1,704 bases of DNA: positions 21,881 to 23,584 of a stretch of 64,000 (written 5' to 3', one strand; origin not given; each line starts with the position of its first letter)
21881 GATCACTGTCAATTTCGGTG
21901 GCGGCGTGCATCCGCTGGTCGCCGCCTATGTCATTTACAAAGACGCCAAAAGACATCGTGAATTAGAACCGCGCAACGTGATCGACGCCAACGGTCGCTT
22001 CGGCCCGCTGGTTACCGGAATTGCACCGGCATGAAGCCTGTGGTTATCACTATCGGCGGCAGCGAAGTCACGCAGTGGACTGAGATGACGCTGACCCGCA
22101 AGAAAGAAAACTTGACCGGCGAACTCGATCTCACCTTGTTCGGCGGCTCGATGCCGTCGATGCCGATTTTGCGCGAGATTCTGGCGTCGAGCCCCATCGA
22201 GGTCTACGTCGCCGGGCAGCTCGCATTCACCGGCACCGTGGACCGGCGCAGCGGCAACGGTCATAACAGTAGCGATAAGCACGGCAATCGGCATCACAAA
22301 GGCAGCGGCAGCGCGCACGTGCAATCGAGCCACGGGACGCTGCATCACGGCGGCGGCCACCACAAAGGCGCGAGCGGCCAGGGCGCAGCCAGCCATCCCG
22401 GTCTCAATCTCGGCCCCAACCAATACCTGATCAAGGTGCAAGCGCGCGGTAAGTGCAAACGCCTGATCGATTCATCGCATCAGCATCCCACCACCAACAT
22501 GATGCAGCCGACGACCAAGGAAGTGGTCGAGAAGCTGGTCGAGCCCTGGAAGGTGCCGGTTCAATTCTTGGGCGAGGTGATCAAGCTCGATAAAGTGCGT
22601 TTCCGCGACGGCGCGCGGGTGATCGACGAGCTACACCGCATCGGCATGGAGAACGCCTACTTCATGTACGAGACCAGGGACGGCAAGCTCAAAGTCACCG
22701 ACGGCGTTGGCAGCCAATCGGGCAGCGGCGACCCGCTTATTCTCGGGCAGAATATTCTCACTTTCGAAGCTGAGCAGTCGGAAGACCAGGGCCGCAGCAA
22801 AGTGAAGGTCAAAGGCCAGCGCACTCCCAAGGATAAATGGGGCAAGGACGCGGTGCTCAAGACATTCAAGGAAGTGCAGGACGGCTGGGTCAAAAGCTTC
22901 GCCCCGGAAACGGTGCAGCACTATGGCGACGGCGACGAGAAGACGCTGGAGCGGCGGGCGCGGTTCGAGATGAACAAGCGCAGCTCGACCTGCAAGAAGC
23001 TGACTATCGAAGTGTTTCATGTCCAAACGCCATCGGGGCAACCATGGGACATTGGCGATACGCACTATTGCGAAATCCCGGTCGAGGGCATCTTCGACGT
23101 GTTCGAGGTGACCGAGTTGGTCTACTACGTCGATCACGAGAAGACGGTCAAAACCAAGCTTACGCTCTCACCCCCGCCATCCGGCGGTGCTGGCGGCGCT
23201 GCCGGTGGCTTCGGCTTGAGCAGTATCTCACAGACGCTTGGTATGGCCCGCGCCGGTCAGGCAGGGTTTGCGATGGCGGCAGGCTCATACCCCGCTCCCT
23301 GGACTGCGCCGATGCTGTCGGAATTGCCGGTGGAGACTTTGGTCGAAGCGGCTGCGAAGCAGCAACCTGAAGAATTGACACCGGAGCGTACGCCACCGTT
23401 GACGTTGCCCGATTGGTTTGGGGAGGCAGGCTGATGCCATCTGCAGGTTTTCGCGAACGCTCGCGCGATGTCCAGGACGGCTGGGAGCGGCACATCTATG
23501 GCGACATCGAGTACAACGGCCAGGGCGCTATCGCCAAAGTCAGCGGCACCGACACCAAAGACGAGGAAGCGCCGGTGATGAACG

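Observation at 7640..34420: Cysteine-rich outer virion proteins beside a cysteine-free tape measure: possible disulfide-stabilised myovirus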

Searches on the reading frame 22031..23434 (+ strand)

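Call 4: search_protein_families(library=pfam, proteins=[window:22031-23434:+], max_evalue=0.01)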
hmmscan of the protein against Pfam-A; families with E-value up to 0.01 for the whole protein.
window:22031-23434:+ (467 aa): 2 families
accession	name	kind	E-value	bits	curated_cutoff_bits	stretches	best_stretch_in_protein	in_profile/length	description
PF22255.2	Gp44-like_2nd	-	1.6e-07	31.6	27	1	142-223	1-83/84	Baseplate hub protein gp44-like, second domain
PF21683.3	GpP-like_1st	-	7.1e-06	26.3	27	1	4-74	2-69/85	Mu phage baseplate assembly protein GpP-like, N-terminal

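Call 5: search_protein_families(library=phrogs, proteins=[window:22031-23434:+], max_evalue=0.001)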
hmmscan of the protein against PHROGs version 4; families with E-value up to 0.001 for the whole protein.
window:22031-23434:+ (467 aa): 3 families
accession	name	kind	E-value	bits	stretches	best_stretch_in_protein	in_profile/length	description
phrog_177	-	tail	1.2e-47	164.1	1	2-383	78-410/623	baseplate hub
phrog_11191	-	unknown function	5.5e-09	36.4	1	133-263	86-217/258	-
phrog_15015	-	unknown function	1.3e-05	26.2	0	2-72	3-71/127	-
